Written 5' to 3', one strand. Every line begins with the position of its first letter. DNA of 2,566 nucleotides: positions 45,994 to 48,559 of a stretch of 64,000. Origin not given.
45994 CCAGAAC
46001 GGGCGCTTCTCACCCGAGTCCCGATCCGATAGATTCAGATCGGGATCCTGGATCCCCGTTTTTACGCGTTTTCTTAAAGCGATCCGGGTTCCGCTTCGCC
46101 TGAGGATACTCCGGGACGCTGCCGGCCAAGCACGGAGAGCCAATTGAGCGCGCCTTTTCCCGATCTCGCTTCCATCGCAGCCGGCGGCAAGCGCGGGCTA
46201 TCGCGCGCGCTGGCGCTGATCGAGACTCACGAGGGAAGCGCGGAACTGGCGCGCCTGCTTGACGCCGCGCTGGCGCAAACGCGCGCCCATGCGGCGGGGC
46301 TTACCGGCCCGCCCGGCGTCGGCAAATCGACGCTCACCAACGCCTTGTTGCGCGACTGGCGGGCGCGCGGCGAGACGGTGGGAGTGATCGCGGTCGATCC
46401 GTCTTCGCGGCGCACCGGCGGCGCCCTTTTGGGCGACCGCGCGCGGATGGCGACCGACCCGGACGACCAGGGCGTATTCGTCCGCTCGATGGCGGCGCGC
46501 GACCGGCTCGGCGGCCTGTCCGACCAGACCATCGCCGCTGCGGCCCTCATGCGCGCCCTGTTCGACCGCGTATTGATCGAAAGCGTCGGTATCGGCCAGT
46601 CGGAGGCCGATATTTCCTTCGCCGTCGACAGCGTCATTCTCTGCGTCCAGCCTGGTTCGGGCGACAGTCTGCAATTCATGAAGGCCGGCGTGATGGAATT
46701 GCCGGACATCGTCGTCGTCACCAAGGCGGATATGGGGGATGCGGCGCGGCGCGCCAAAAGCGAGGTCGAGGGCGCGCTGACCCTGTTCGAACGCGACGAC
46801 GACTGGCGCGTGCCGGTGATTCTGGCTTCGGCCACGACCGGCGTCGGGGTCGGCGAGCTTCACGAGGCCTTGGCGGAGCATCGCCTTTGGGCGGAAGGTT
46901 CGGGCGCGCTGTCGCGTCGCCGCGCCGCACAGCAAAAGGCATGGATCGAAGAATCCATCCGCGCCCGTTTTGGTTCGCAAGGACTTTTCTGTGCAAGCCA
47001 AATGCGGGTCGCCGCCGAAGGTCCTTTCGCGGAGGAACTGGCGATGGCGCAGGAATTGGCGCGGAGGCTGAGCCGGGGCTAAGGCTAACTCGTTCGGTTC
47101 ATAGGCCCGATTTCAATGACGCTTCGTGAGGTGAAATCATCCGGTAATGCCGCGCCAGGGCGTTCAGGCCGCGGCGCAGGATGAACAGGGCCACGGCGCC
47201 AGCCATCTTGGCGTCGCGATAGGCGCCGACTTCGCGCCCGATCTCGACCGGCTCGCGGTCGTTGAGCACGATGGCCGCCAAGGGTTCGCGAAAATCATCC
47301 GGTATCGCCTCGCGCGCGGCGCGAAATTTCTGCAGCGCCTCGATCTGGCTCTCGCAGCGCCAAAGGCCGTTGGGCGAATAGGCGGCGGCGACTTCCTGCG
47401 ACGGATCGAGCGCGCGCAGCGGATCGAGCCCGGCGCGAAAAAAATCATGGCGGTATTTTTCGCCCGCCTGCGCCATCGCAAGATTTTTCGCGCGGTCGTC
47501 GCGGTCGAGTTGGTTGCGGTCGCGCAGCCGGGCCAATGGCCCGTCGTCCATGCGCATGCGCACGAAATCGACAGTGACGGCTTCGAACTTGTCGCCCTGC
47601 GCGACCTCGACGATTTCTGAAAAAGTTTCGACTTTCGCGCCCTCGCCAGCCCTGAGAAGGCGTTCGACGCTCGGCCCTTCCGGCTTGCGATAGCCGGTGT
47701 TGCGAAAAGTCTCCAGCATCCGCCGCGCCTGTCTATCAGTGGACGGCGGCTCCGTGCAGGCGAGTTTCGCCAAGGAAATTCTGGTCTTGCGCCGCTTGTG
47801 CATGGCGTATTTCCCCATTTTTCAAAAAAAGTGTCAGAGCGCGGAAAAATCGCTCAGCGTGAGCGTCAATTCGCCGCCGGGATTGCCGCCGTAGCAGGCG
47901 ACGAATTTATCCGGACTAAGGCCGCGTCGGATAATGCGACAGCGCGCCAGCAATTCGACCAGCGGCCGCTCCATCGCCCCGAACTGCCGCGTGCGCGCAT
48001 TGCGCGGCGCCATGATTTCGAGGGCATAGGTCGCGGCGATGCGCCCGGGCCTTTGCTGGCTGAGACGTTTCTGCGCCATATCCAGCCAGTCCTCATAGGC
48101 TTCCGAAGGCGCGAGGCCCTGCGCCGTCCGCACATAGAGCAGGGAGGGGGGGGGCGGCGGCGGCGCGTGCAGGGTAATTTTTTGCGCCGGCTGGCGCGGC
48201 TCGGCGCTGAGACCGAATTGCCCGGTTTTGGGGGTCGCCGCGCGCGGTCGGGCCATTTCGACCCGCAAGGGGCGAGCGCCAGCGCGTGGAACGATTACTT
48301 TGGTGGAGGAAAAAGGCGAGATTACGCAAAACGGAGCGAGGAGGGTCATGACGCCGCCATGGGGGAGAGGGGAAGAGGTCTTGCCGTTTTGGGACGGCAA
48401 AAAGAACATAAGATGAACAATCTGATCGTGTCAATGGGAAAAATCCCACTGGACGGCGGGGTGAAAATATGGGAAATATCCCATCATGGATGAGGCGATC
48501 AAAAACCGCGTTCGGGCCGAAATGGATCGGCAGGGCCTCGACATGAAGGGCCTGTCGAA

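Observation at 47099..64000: Repressor-gated phage head/tail cluster abutting meaB, with no integrase, replication, lysis, tail-tube or tape-measure genes in view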

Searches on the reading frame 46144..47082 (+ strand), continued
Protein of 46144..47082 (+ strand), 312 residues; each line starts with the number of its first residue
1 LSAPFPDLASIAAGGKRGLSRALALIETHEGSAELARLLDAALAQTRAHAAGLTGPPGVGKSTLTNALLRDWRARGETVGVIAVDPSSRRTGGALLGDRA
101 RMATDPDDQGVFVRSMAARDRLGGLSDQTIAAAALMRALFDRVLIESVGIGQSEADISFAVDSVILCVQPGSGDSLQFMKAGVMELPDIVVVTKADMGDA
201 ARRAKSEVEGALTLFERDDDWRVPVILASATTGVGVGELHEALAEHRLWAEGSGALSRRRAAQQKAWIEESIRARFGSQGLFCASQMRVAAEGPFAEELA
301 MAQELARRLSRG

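Call 56: find_encoding_contigs(protein=P0055, flank=8000, max_places=1)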
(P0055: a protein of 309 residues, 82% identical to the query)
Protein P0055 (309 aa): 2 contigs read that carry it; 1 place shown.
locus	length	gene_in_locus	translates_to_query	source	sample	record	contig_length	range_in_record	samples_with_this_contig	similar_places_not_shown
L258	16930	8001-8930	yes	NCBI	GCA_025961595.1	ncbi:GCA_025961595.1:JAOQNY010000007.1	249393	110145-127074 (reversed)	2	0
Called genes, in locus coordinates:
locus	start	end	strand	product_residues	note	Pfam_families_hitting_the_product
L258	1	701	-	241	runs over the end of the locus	PF01479:S4 (weak), PF01728:FtsJ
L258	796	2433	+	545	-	-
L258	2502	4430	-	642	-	PF13292:DXP_synthase_N, PF00676:E1_dh (weak), PF02779:Transket_pyr, PF02780:Transketolase_C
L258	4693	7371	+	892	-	PF01326:PPDK_N, PF00391:PEP-utilizers, PF02896:PEP-utilizers_C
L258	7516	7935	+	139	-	PF01894:YjbQ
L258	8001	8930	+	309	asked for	PF03193:RsgA_GTPase (faint), PF03308:MeaB, PF00009:GTP_EFTU (faint), PF02492:cobW (faint), PF03029:ATP_bind_1 (faint)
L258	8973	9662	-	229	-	PF20057:DUF6456 (weak)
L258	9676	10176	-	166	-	-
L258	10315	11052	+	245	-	PF00717:Peptidase_S24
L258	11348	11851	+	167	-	-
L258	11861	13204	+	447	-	PF03237:Terminase_6N, PF17289:Terminase_6C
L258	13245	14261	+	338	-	-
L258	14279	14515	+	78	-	-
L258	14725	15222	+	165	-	-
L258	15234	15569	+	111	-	-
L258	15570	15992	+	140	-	-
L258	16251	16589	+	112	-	-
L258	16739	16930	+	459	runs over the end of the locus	PF04860:Phage_portal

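Call 57: find_encoding_contigs(protein=P0063, flank=8000, max_places=1)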
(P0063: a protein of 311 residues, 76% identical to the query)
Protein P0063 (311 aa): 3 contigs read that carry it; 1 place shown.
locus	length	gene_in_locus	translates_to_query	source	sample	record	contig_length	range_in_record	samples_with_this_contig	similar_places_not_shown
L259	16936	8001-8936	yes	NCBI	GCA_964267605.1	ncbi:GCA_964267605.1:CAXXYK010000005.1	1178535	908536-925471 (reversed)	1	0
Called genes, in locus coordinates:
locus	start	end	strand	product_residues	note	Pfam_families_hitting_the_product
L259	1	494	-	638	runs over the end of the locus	PF13292:DXP_synthase_N, PF00456:Transketolase_N (faint), PF02779:Transket_pyr, PF02780:Transketolase_C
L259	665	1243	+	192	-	PF03729:DUF308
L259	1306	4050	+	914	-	PF01326:PPDK_N, PF00391:PEP-utilizers, PF02896:PEP-utilizers_C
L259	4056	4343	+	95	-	-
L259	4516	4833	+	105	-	PF03413:PepSY (weak)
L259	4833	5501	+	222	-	PF00072:Response_reg, PF00486:Trans_reg_C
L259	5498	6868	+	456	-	PF26769:HAMP_PhoQ, PF02518:HATPase_c, PF13581:HATPase_c_2 (weak)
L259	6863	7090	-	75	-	PF01292:Ni_hydr_CYTB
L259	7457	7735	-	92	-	PF13670:PepSY_2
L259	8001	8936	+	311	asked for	PF03193:RsgA_GTPase (faint), PF03308:MeaB, PF03029:ATP_bind_1 (faint)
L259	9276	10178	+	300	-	PF03167:UDG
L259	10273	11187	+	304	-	PF04228:Zn_peptidase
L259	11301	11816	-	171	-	-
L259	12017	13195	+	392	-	PF04055:Radical_SAM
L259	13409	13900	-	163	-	-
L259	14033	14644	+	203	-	PF01351:RNase_HII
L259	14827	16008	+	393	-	PF01555:N6_N4_Mtase, PF18755:RAMA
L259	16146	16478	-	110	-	PF01541:GIY-YIG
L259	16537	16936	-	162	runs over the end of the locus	PF04073:tRNA_edit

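Call 58: find_encoding_contigs(protein=P0079, flank=8000, max_places=1)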
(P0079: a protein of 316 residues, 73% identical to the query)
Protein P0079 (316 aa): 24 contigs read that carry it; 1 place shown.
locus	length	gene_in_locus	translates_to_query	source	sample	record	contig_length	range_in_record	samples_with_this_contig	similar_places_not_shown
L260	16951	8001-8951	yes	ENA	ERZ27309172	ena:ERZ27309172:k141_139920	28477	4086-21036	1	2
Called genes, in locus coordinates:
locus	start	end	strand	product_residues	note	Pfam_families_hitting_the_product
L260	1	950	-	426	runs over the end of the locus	PF05958:tRNA_U5-meth_tr (weak)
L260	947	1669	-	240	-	PF01479:S4, PF22421:SYY_C-terminal (faint), PF01728:FtsJ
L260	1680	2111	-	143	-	PF11969:DcpS_C, PF01230:HIT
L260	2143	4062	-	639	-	PF13292:DXP_synthase_N, PF00456:Transketolase_N (faint), PF00676:E1_dh (weak), PF02779:Transket_pyr, PF02780:Transketolase_C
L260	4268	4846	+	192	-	PF03729:DUF308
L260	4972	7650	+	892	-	PF01326:PPDK_N, PF00391:PEP-utilizers, PF02896:PEP-utilizers_C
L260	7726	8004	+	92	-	-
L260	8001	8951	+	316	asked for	PF03193:RsgA_GTPase (faint), PF03308:MeaB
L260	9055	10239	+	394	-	PF00067:p450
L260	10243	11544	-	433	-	PF07690:MFS_1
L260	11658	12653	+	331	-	PF03167:UDG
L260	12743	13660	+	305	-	PF04228:Zn_peptidase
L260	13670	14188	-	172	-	-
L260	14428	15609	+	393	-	PF04055:Radical_SAM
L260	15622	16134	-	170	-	-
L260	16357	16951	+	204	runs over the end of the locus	PF01351:RNase_HII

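Call 104: find_encoding_contigs(protein=P0057, flank=8000, max_places=1)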
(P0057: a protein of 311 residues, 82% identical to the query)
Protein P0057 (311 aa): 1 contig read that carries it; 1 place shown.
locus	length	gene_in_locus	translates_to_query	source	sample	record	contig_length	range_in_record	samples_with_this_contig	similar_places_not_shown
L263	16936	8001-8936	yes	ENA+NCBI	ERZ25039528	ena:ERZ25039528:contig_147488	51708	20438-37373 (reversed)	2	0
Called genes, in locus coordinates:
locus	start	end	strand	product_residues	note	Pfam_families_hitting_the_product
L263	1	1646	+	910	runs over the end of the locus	PF02629:CoA_binding, PF13380:CoA_binding_2, PF13607:Succ_CoA_lig, PF13549:ATP-grasp_5, PF13302:Acetyltransf_3, PF00583:Acetyltransf_1 (weak)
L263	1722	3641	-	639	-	PF13292:DXP_synthase_N, PF00676:E1_dh (weak), PF02779:Transket_pyr, PF02780:Transketolase_C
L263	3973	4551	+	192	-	PF03729:DUF308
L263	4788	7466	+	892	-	PF01326:PPDK_N, PF00391:PEP-utilizers, PF02896:PEP-utilizers_C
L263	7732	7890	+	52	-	PF01894:YjbQ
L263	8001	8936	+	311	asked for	PF03308:MeaB, PF03193:RsgA_GTPase (faint), PF02492:cobW (faint)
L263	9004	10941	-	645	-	PF02705:K_trans, PF22776:K_trans_C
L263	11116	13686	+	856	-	PF00270:DEAD, PF00271:Helicase_C, PF08482:HrpB_C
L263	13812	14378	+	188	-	PF13650:Asp_protease_2, PF13975:gag-asp_proteas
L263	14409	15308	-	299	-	PF07811:TadE (weak)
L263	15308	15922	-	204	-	PF07811:TadE (weak)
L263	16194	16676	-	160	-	PF13629:T2SS-T3SS_pil_N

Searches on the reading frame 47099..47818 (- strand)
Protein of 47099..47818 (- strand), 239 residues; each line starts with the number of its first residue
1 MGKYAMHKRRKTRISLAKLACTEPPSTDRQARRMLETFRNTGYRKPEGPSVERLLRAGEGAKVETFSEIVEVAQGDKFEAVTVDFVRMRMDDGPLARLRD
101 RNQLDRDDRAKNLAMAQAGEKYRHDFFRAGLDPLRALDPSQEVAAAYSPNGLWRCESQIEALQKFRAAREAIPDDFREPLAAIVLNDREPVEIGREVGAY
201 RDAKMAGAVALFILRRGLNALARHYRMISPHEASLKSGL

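Call 4: search_protein_families(library=pfam, proteins=[window:47099-47818:-], max_evalue=0.01)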
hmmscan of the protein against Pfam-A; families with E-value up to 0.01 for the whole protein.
window:47099-47818:- (239 aa): 1 family
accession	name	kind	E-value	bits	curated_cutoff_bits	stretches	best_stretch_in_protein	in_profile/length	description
PF20057.4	DUF6456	-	7.4e-06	26.5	26.3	1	86-226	1-135/136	Domain of unknown function (DUF6456)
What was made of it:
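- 47099..47818 (-): DUF6456 (GafA-family C-terminal domain) protein, a candidate GafZ-like activator/antiterminator. Pfam DUF6456, E=7.4e-6, 26.5 bits against a cutoff of 26.3 (call 4).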

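Call 7: search_protein_families(library=phrogs, proteins=[window:47099-47818:-], max_evalue=0.001)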
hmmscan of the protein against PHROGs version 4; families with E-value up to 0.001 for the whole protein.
window:47099-47818:- (239 aa): 0 families

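Call 46: search_solved_structures(query=window:47099-47818:-, max_evalue=10, show_alignments=2)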
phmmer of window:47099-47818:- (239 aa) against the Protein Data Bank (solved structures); distinct sequences matched with E-value up to 10: 0.

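Call 65: search_protein_families(library=ncbifam, proteins=[window:47099-47818:-], max_evalue=0.001)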
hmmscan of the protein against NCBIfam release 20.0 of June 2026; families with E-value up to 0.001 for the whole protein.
window:47099-47818:- (239 aa): 0 families

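Call 71: search_solved_structures(query=A2, max_evalue=10)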
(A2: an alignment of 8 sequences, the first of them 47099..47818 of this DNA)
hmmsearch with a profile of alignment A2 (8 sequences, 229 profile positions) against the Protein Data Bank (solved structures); distinct sequences matched with E-value up to 10: 1.
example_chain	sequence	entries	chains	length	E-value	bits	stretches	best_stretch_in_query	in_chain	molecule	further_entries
1tqy_A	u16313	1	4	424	0.44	13.2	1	89-136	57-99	Actinorhodin polyketide putative beta-ketoacyl synthase 1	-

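Call 83: predict_structure(protein=window:47099-47818:-)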
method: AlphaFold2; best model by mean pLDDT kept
length: 239 residues; sequences in the alignment: 1
mean_pLDDT: 38.0   pTM: 0.19
mean pLDDT of the five models: 38.0, 35.6, 33.5, 33.5, 33.1
residues with pLDDT >= 90: 0; 70-90: 0; 50-70: 6; < 50: 233
segments of 3 or more residues with pLDDT < 50: 1-74, 77-92, 94-173, 175-210, 212-214, 216-239
pLDDT, mean of each block of 10 residues (from residue 1): 37 33 39 38 36 39 40 41 39 39 40 34 29 31 30 32 43 45 40 44 43 46 38 36
secondary structure, 60 per line:
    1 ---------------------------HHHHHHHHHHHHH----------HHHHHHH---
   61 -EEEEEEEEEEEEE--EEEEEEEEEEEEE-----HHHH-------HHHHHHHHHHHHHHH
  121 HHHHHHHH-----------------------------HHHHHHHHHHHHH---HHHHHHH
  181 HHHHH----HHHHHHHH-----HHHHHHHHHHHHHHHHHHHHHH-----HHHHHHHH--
elements in order: H28-40 H51-57 E62-74 E77-89 H95-98 H106-128 H158-170 H174-185 H190-197 H203-224 H230-237
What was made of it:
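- On RcGTA-type gene transfer agent: No functional or structural confirmation was obtained (calls 46, 71, 83).
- A single-sequence AlphaFold model was unusable (pLDDT 38, call 83).
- Tried and rejected: The single-sequence model was useless (pLDDT 38, call 83), so the GafZ-like fold could not be tested.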

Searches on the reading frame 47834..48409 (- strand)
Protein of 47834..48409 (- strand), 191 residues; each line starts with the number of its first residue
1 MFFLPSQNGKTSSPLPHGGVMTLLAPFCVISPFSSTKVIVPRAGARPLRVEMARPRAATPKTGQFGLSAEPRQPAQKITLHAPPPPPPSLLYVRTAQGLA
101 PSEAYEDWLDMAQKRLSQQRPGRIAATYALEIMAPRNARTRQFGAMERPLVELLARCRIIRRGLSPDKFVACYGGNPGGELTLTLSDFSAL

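Call 4: search_protein_families(library=pfam, proteins=[window:47834-48409:-], max_evalue=0.01)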
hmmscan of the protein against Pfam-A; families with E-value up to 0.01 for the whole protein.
window:47834-48409:- (191 aa): 0 families

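Call 7: search_protein_families(library=phrogs, proteins=[window:47834-48409:-], max_evalue=0.001)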
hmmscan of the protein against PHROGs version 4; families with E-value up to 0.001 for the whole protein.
window:47834-48409:- (191 aa): 0 families

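Call 29: search_protein_families(library=pfam, proteins=[window:47834-48409:-], max_evalue=0.1)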
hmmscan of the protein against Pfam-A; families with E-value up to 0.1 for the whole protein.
window:47834-48409:- (191 aa): 1 family
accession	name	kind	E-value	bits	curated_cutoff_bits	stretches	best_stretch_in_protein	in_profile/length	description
PF11736.14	DUF3299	-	0.015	15.9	22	1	80-107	82-109/139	Protein of unknown function (DUF3299)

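Call 47: search_solved_structures(query=window:47834-48409:-, max_evalue=10)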
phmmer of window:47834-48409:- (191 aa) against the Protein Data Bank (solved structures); distinct sequences matched with E-value up to 10: 4.
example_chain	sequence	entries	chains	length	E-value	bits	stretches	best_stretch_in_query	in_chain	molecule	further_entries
4hsp_A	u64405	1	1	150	0.0036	20.7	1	74-111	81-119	hypothetical protein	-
5cww_B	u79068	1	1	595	0.21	15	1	77-111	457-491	Nucleoporin NUP82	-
9f5x_2H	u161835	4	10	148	0.32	14.4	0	80-89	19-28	Cox6b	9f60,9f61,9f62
7eko_B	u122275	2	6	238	2.7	11.3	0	51-99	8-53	ATP-dependent Clp protease proteolytic subunit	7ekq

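Call 65: search_protein_families(library=ncbifam, proteins=[window:47834-48409:-], max_evalue=0.001)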
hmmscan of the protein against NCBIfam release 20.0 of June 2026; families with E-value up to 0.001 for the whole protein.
window:47834-48409:- (191 aa): 0 families

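Call 70: search_solved_structures(query=A1, max_evalue=10)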
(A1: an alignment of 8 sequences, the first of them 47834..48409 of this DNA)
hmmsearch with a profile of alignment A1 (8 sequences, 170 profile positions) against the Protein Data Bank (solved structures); distinct sequences matched with E-value up to 10: 13.
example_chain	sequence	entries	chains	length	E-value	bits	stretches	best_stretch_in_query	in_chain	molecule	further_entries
4hsp_A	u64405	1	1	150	0.17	14.9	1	60-93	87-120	hypothetical protein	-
5wrl_A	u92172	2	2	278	1.1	12.2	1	51-108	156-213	AP-2 complex subunit mu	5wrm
9uuj_A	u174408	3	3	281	1.1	12.2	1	51-108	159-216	AP-2 complex subunit mu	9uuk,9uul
5wrk_A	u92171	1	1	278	1.1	12.2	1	51-108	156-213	AP-2 complex subunit mu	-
1bxx_A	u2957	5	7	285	1.1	12.2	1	51-108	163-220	PROTEIN (AP50) | CLATHRIN COAT ASSEMBLY PROTEIN AP50 | AP-2 complex subunit mu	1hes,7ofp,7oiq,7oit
9fiw_M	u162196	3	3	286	1.2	12.2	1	51-108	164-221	AP-2 complex subunit mu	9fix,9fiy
5c7z_A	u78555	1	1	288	1.2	12.1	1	51-108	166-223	AP-2 complex subunit mu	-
1h6e_A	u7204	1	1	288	1.2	12.1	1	51-108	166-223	CLATHRIN COAT ASSEMBLY PROTEIN AP50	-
2pr9_A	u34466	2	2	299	1.2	12.1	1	51-108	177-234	AP-2 complex subunit mu-1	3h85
1i31_A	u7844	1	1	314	1.3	12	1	51-108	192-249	CLATHRIN COAT ASSEMBLY PROTEIN AP50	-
6bnt_A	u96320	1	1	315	1.4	11.9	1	51-108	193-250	AP-2 complex subunit mu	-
1bw8_A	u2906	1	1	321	1.4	11.9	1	51-108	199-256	PROTEIN (MU2 ADAPTIN SUBUNIT)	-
1ois_A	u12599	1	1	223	1.7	11.6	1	33-68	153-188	DNA TOPOISOMERASE I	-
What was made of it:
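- Tried and rejected: PDB sequence searches, with single sequences and with profiles, found nothing meaningful for the DUF6456 protein or its partner (calls 46, 47, 70, 71).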
